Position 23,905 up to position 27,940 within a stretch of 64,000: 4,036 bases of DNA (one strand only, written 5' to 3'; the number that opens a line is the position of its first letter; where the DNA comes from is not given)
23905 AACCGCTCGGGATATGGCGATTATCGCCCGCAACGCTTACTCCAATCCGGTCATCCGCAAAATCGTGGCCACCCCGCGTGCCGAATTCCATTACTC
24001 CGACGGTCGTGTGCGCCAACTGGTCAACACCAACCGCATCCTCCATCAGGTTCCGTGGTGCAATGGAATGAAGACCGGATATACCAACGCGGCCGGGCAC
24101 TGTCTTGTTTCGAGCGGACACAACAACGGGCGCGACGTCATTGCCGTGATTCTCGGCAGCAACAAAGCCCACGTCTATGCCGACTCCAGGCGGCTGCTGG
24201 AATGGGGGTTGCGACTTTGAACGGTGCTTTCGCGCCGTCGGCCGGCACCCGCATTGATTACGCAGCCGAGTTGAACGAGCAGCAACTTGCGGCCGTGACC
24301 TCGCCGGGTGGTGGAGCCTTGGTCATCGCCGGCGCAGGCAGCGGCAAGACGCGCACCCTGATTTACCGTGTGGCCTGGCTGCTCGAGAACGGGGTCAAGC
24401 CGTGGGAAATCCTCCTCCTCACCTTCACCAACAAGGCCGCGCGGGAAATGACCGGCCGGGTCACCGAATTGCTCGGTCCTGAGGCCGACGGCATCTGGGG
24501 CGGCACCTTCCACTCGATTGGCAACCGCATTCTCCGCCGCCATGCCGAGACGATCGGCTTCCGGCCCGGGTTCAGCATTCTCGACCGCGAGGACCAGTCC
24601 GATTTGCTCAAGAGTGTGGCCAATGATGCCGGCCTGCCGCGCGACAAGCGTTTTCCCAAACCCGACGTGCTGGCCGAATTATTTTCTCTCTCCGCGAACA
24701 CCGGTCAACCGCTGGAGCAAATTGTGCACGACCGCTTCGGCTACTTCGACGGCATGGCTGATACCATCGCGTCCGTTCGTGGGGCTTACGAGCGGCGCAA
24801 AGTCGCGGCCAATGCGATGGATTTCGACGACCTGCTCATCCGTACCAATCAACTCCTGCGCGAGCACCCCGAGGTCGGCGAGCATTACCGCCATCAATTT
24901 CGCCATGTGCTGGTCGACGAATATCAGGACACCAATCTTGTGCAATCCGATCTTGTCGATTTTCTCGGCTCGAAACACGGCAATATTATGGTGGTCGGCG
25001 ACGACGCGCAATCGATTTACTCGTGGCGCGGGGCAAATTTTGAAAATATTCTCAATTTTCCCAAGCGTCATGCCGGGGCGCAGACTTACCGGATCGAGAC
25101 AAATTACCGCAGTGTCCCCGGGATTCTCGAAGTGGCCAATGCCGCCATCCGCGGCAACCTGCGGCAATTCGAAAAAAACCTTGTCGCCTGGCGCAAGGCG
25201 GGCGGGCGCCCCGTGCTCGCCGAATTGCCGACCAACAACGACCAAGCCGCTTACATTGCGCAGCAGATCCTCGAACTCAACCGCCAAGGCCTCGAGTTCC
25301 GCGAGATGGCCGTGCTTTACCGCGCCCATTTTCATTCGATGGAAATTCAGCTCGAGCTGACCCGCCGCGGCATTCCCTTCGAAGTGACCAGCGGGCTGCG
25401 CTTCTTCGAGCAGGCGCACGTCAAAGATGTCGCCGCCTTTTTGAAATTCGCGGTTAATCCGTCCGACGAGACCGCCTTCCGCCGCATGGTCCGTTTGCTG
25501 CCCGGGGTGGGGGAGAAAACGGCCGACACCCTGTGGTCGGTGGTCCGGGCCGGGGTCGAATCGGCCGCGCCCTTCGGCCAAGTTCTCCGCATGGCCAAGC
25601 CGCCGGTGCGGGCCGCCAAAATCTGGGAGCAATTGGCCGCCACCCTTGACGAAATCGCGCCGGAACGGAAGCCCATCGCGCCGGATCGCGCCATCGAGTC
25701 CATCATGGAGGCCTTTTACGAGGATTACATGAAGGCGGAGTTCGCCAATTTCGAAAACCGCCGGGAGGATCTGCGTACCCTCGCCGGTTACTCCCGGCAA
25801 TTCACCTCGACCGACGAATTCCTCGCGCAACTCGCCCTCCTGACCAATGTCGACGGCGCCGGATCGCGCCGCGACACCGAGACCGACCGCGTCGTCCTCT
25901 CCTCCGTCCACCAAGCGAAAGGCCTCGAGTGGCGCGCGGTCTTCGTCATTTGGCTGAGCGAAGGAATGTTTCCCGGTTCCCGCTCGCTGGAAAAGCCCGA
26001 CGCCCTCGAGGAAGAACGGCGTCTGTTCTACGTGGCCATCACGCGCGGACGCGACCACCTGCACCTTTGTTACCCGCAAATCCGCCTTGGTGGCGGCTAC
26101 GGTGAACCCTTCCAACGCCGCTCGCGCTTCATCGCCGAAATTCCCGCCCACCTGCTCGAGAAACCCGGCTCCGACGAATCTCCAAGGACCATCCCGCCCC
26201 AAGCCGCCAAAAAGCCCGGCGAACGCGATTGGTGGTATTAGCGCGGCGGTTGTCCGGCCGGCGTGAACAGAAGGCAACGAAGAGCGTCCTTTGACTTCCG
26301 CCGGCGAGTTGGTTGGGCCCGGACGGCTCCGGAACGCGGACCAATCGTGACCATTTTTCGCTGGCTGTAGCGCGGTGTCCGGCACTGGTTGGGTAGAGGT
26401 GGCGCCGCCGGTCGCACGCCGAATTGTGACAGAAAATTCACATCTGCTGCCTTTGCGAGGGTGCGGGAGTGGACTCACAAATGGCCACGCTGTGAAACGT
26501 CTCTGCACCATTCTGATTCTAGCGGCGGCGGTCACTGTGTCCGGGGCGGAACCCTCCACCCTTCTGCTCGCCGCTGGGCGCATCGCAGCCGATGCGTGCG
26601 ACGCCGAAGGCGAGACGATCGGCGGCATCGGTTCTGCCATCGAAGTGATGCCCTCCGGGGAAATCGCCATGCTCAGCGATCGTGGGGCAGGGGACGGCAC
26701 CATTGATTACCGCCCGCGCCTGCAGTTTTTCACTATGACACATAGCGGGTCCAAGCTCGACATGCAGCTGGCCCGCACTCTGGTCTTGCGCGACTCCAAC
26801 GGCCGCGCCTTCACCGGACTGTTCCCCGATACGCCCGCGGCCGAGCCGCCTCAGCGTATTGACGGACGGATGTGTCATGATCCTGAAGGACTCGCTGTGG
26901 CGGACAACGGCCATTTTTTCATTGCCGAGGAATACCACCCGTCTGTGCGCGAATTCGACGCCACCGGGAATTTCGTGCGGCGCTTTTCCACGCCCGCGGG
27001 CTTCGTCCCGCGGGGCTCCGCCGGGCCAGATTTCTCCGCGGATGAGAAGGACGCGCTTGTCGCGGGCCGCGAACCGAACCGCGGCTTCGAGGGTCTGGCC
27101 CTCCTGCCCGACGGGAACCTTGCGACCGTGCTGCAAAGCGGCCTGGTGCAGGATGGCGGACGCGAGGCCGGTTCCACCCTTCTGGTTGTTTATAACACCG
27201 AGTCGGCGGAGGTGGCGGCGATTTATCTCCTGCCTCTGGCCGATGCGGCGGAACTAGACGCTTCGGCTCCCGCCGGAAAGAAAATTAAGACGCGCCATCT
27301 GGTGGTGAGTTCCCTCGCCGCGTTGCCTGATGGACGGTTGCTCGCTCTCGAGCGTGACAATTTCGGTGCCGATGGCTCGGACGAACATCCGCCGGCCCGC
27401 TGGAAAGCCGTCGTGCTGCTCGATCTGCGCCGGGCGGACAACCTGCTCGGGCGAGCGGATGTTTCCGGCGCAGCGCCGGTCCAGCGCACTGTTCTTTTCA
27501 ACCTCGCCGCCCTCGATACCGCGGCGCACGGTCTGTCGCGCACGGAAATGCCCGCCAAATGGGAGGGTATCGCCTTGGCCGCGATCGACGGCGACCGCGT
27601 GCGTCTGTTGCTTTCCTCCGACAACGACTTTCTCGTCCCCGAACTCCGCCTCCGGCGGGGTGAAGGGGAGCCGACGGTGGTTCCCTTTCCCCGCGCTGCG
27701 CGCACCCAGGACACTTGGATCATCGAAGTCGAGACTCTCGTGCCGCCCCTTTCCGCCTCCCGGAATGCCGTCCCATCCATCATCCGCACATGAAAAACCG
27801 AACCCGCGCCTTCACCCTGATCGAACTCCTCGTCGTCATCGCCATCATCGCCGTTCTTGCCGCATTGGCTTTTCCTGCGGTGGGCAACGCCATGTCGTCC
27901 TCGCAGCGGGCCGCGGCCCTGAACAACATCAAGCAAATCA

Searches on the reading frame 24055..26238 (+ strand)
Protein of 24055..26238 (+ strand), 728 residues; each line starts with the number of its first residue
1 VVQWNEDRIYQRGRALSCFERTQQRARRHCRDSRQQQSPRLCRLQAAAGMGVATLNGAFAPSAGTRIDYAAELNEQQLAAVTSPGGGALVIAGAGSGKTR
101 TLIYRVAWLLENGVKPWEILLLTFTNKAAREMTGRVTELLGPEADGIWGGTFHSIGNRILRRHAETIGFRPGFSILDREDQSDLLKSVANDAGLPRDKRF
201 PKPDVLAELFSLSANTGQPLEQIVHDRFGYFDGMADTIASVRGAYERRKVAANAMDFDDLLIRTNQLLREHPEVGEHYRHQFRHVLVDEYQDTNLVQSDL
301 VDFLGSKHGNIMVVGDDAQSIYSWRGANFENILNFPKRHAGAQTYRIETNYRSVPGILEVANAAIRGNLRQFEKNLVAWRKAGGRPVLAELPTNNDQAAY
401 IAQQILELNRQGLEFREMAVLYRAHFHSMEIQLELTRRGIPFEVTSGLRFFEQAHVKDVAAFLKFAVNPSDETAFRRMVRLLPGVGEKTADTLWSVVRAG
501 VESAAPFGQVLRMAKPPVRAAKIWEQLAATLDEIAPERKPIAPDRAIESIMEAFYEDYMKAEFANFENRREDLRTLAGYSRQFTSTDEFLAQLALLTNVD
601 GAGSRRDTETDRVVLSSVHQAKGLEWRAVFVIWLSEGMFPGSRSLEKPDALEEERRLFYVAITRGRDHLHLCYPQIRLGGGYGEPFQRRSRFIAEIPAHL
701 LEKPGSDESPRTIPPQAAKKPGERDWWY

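Call 45: search_protein_families(library=pfam, proteins=[window:24055-26238:+])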
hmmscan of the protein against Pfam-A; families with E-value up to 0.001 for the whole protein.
window:24055-26238:+ (728 aa): 6 families
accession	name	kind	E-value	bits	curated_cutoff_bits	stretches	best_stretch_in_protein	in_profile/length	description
PF00580.27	UvrD-helicase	-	1e-79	268.5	23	1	73-338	1-269/271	UvrD/REP helicase N-terminal domain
PF13361.12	UvrD_C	-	5.5e-51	174.5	25.6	2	345-493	1-150/350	UvrD-like helicase C-terminal domain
PF13245.12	AAA_19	-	1.6e-20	74.1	25.1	1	80-323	4-132/134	AAA domain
PF13538.12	UvrD_C_2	-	8.8e-11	41.9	27.4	1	613-671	2-51/52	UvrD-like helicase C-terminal domain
PF13604.12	AAA_30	-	3.1e-06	27.5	27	0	73-134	2-64/191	AAA domain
PF01443.25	Viral_helicase1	-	0.00021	21.6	21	0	605-672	169-227/228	Viral superfamily 1 RNA helicase core domain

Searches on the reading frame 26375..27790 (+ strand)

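Call 45: search_protein_families(library=pfam, proteins=[window:26375-27790:+])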
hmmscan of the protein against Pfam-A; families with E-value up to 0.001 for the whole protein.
window:26375-27790:+ (472 aa): 1 family
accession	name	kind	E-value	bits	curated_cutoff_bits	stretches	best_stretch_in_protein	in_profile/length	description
PF13449.12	Phytase-like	-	4.5e-47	161.7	27.6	1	81-419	2-284/284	Esterase-like activity of phytase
